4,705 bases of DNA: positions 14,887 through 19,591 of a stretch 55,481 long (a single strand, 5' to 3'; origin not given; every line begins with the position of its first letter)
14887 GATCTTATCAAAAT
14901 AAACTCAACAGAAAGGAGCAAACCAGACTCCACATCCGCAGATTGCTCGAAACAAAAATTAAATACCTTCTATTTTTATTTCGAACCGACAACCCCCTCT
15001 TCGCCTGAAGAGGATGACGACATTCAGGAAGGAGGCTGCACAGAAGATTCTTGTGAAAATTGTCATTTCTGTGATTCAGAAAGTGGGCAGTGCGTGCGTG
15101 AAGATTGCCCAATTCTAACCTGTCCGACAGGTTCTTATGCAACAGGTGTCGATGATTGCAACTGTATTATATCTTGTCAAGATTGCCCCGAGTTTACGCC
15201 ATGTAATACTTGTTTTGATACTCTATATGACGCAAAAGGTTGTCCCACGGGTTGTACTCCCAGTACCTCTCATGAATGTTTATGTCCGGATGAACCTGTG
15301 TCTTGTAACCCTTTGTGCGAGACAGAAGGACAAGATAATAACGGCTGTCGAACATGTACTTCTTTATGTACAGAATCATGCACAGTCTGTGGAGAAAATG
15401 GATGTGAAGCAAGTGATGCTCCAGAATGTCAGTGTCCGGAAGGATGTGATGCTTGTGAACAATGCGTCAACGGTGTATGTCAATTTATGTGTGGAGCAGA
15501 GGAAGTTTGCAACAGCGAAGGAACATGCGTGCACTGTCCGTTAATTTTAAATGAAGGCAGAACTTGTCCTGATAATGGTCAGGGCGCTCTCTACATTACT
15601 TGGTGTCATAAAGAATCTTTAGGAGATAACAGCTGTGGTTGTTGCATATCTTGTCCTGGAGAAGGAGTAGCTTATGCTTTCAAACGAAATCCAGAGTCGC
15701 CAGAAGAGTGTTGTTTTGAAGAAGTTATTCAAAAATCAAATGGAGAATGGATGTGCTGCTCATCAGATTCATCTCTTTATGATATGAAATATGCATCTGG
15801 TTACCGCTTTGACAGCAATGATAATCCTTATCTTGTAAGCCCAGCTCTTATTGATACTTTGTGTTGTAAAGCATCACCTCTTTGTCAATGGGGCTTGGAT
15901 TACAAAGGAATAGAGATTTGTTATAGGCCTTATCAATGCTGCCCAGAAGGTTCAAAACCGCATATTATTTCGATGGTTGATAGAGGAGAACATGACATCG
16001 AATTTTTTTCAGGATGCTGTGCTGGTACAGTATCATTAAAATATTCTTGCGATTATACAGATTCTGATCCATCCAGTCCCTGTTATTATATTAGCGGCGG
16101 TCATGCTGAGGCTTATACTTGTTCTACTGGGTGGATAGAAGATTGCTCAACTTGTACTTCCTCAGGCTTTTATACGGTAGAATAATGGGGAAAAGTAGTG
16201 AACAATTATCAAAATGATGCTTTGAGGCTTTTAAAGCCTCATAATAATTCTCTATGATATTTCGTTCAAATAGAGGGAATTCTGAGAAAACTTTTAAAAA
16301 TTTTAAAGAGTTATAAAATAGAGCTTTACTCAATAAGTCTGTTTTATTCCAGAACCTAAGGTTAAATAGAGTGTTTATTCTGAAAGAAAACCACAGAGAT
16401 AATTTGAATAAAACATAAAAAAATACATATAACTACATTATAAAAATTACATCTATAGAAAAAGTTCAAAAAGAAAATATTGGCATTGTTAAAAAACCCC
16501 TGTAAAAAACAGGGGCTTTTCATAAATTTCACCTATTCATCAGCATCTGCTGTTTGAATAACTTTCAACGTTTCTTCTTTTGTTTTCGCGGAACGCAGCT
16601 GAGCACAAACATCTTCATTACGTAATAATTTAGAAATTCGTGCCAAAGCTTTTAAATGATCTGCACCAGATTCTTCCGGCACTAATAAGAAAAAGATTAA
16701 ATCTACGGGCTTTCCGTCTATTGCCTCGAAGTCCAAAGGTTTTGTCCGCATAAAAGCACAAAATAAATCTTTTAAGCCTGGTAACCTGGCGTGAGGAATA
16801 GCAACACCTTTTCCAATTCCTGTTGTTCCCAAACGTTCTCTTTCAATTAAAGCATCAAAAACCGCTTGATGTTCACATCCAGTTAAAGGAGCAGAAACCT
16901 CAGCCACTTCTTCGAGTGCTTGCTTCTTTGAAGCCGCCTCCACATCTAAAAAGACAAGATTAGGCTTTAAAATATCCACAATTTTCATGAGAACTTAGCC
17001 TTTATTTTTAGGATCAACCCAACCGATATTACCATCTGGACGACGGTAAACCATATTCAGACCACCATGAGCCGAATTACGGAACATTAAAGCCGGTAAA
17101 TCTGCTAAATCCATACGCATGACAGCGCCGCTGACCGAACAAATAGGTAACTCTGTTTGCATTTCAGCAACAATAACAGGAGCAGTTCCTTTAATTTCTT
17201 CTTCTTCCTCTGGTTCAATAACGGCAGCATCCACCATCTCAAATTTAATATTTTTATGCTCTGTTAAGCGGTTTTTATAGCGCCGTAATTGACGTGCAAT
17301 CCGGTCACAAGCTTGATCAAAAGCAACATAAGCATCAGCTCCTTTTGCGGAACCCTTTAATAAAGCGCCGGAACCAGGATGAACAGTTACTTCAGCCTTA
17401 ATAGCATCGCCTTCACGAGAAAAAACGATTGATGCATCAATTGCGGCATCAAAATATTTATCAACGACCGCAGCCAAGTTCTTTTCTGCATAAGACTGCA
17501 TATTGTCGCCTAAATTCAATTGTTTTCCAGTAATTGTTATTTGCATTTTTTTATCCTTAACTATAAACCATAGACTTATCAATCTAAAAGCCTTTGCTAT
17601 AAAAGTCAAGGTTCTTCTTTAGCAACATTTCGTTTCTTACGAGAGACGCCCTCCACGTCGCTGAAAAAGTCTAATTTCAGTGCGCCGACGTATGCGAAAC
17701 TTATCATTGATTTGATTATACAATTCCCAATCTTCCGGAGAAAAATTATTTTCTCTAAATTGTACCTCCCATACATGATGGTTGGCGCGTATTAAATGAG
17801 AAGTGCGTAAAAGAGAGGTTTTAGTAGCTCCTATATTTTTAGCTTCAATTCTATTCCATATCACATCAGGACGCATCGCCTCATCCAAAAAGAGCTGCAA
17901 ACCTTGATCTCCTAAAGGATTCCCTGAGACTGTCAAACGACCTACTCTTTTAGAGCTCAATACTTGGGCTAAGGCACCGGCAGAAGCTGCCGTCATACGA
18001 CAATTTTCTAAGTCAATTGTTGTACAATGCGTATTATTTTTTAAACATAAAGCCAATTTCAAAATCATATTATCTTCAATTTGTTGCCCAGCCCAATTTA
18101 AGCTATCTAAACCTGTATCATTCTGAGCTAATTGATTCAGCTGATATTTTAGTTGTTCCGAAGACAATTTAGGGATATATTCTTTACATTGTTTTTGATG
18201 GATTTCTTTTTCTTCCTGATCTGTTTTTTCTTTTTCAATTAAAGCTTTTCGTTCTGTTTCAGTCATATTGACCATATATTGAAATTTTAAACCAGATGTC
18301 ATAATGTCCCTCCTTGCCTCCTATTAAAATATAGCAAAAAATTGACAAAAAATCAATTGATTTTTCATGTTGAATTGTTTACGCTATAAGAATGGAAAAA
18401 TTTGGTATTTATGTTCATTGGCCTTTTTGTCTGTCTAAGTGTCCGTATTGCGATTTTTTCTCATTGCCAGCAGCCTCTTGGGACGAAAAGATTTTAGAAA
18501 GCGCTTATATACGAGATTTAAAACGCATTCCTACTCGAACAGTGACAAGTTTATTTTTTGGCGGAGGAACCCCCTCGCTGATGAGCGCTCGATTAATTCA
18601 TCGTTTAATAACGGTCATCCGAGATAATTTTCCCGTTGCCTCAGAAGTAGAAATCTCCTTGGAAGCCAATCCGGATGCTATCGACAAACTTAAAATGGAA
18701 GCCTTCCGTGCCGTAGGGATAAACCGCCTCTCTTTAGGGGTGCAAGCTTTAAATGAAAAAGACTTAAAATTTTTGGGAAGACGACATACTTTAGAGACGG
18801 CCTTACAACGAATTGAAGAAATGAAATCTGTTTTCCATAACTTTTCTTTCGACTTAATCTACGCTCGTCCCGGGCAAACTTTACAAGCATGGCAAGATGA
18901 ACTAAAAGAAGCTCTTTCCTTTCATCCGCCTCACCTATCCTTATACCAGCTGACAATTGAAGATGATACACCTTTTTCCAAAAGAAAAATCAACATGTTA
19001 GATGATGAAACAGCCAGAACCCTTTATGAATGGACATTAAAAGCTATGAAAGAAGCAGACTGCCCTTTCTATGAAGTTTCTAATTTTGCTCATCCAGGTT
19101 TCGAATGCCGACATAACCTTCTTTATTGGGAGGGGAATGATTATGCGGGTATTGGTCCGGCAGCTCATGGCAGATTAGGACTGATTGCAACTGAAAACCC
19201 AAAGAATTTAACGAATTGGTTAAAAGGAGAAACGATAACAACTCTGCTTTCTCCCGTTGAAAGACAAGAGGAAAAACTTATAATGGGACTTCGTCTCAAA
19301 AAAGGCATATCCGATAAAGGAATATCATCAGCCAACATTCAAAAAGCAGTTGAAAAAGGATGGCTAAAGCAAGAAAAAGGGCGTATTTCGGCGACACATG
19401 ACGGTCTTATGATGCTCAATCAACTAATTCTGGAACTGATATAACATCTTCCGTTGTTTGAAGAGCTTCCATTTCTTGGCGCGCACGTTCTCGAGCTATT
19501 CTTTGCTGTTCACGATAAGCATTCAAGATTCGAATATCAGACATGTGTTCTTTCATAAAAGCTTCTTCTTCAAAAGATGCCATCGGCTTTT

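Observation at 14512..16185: Pilin-like N-terminus fused to a roughly 380-aa domain holding about 60 cysteines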

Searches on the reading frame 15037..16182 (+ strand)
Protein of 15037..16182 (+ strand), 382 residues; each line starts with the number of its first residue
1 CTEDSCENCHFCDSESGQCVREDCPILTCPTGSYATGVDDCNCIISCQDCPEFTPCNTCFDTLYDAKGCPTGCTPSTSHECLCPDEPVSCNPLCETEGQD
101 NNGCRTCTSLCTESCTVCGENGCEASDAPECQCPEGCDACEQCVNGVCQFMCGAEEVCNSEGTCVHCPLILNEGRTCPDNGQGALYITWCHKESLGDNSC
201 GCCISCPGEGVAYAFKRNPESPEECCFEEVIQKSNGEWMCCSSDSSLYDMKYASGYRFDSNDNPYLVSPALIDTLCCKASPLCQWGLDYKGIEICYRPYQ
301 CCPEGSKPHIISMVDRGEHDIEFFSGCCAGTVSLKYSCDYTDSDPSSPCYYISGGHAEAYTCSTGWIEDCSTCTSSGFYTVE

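Call 5: search_protein_families(library=pfam, proteins=[window:15037-16182:+], max_evalue=1)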
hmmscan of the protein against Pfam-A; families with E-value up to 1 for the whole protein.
window:15037-16182:+ (382 aa): 0 families

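Call 6: search_protein_families(library=ncbifam, proteins=[window:15037-16182:+], max_evalue=1)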
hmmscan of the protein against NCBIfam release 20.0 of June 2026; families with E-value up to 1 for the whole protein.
window:15037-16182:+ (382 aa): 0 families

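Call 33: search_solved_structures(query=window:15037-16182:+, max_evalue=5, show_alignments=2)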
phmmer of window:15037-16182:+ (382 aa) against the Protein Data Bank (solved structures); distinct sequences matched with E-value up to 5: 0.

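Call 49: search_protein_representatives(protein=window:15037-16182:+)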
Query: 382 residues. Proteins with E-value up to 0.001 (for the whole library): 2; up to 1e-10: 1; up to 1e-30: 1. The best 2 are listed.
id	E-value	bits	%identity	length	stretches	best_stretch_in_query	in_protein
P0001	4.6e-265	896.1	100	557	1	1-382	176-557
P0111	5.7e-07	45.6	28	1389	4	288-358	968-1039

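Call 63: predict_structure(alignment_id=A4)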
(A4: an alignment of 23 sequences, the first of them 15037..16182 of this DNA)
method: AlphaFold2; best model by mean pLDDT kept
length: 382 residues; sequences in the alignment: 23
mean_pLDDT: 65.9   pTM: 0.45
mean pLDDT of the five models: 65.9, 61.8, 61.0, 57.2, 55.1
residues with pLDDT >= 90: 41; 70-90: 152; 50-70: 88; < 50: 101
segments of 3 or more residues with pLDDT < 50: 81-148, 191-197, 284-293, 369-382
pLDDT, mean of each block of 10 residues (from residue 1): 74 89 92 93 95 87 92 79 36 34 29 36 36 36 48 61 73 76 53 50 77 79 83 82 77 62 62 74 50 54 78 65 76 82 68 71 72 29 28
secondary structure, 60 per line:
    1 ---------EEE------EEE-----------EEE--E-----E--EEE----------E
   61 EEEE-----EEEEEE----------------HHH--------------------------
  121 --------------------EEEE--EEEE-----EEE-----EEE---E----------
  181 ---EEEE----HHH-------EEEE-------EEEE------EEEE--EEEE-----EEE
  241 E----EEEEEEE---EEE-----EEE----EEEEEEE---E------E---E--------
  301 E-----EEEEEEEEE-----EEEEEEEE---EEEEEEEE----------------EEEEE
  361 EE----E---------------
elements in order: E10-12 E19-21 E33-35 E47-49 E60-64 E70-75 E141-144 E147-150 E156-158 E164-166 E184-187 E202-205 E213-216 E223-226 E229-232 E238-241 E246-252 E256-258 E264-266 E271-277 E307-315 E321-328 E332-339 E356-362

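Call 65: fold_search(model_id=the predicted structure, library=pdb)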
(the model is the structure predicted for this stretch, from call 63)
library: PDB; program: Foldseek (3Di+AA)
matches with E <= 10: 68; with E <= 0.001: 0
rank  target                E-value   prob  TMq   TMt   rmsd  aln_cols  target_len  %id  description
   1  10ft_B                3.7e-01  0.12  0.10  0.16  22.4       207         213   21  Cryo-EM structure of receptor tyrosine kinase ROS1 in complex with NELL2 (released 2026-02-25)
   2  3s6x_B                7.2e-01  0.01  0.07  0.08  42.4       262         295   10  Structure of reovirus attachment protein sigma1 in complex with alpha-2,3-sialyllactose (released 2011-11-23)
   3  3s6z_C                8.1e-01  0.01  0.07  0.08  42.8       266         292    9  Structure of reovirus attachment protein sigma1 in complex with alpha-2,8-disialyllactose (released 2011-11-23)
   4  9mt4_E                1.1e+00  0.06  0.09  0.21  14.8       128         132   12  Connector structure of phage JohannRWettstein (Bas63) (released 2025-11-19)
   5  2uwi_A                1.3e+00  0.44  0.12  0.29   9.2        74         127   16  Structure of CrmE, a poxvirus TNF receptor (released 2007-07-10)
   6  9i3v_A                1.6e+00  0.01  0.07  0.02  36.5       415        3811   13  Cryo-EM structure of the human LRP2 ectodomain (released 2026-02-04)
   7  3s6x_C                1.6e+00  0.01  0.06  0.07  41.6       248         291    9  Structure of reovirus attachment protein sigma1 in complex with alpha-2,3-sialyllactose (released 2011-11-23)
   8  9hej_F                1.8e+00  0.03  0.07  0.08  17.4       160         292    9  Dimeric CD163 bound to human haptoglobin-haemoglobin complex (released 2025-07-02)
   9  9ekd_D                1.8e+00  0.02  0.09  0.09  20.3       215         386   12  Structure of a C1r Zymogen Fragment Bound to SALO (released 2025-02-12)
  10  3s6x_A                1.8e+00  0.01  0.06  0.07  42.4       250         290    8  Structure of reovirus attachment protein sigma1 in complex with alpha-2,3-sialyllactose (released 2011-11-23)
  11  6eub                  2.0e+00  0.01  0.07  0.09  15.5       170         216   10  The fibrinogen-like domain of human Angptl4 (released 2018-05-09)
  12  6u0a                  2.5e+00  0.01  0.07  0.09  15.6       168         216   10  Human Angiopoietin-Like 4 C-Terminal Domain (cANGPTL4) with Glycerol (released 2019-10-09)
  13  4kkd_B                2.6e+00  0.01  0.07  0.07  22.4       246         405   10  The X-ray crystal structure of Mannose-binding lectin-associated serine proteinase-3 reveals the structural basis for  (released 2013-07-03)
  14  7p3i_C                2.6e+00  0.01  0.07  0.12  17.3       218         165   15  Crystal structure of human CD40/TNFRSF5 in complex with the anti-CD40 DARPin protein (released 2022-04-06)
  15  1vde_A                2.8e+00  0.01  0.08  0.07  15.2       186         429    7  PI-SCEI, A HOMING ENDONUCLEASE WITH PROTEIN SPLICING ACTIVITY (released 1998-04-08)
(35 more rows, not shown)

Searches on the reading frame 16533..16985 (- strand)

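Call 11: search_protein_families(library=pfam, proteins=[window:16533-16985:-], max_evalue=0.001)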
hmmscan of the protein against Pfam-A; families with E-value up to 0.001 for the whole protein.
window:16533-16985:- (150 aa): 1 family
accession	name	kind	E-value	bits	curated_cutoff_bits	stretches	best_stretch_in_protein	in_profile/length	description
PF00359.27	PTS_EIIA_2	-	5.1e-36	124.2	27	1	5-144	2-142/144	Phosphoenolpyruvate-dependent sugar phosphotransferase system, EIIA 2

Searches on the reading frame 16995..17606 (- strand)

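Call 11: search_protein_families(library=pfam, proteins=[window:16995-17606:-], max_evalue=0.001)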
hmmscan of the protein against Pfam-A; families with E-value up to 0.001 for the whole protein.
window:16995-17606:- (203 aa): 2 families
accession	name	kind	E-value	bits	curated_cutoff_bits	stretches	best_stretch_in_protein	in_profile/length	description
PF02482.25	Ribosomal_S30AE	-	2.7e-20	73.3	23.7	1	23-114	1-87/88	Sigma 54 modulation protein / S30EA ribosomal protein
PF16321.10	Ribosom_S30AE_C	-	2.4e-15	56.4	25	1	142-195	3-56/57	Sigma 54 modulation/S30EA ribosomal protein C terminus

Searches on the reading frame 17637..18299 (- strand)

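Call 11: search_protein_families(library=pfam, proteins=[window:17637-18299:-], max_evalue=0.001)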
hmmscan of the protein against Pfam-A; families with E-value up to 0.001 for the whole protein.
window:17637-18299:- (220 aa): 0 families

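Call 31: search_protein_families(library=pfam, proteins=[window:17637-18299:-], max_evalue=0.5)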
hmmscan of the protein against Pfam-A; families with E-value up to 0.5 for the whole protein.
window:17637-18299:- (220 aa): 3 families
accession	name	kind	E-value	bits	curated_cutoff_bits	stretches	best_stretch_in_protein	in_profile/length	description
PF13516.12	LRR_6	-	0.013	16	23.4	0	122-137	8-23/24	Leucine Rich repeat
PF01401.24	Peptidase_M2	-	0.18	10.8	23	1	5-103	29-125/581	Angiotensin-converting enzyme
PF10711.15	DUF2513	-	0.21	12.4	29.6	0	17-61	8-49/100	Hypothetical protein (DUF2513)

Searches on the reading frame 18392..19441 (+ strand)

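Call 11: search_protein_families(library=pfam, proteins=[window:18392-19441:+], max_evalue=0.001)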
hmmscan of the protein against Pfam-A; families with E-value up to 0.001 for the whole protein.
window:18392-19441:+ (350 aa): 2 families
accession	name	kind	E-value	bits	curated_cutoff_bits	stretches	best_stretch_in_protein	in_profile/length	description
PF04055.27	Radical_SAM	-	4.2e-21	76.2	29.5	1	7-171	1-163/166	Radical SAM superfamily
PF06969.22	HemN_C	-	6.1e-06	26.6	24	1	286-340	1-66/67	HemN C-terminal domain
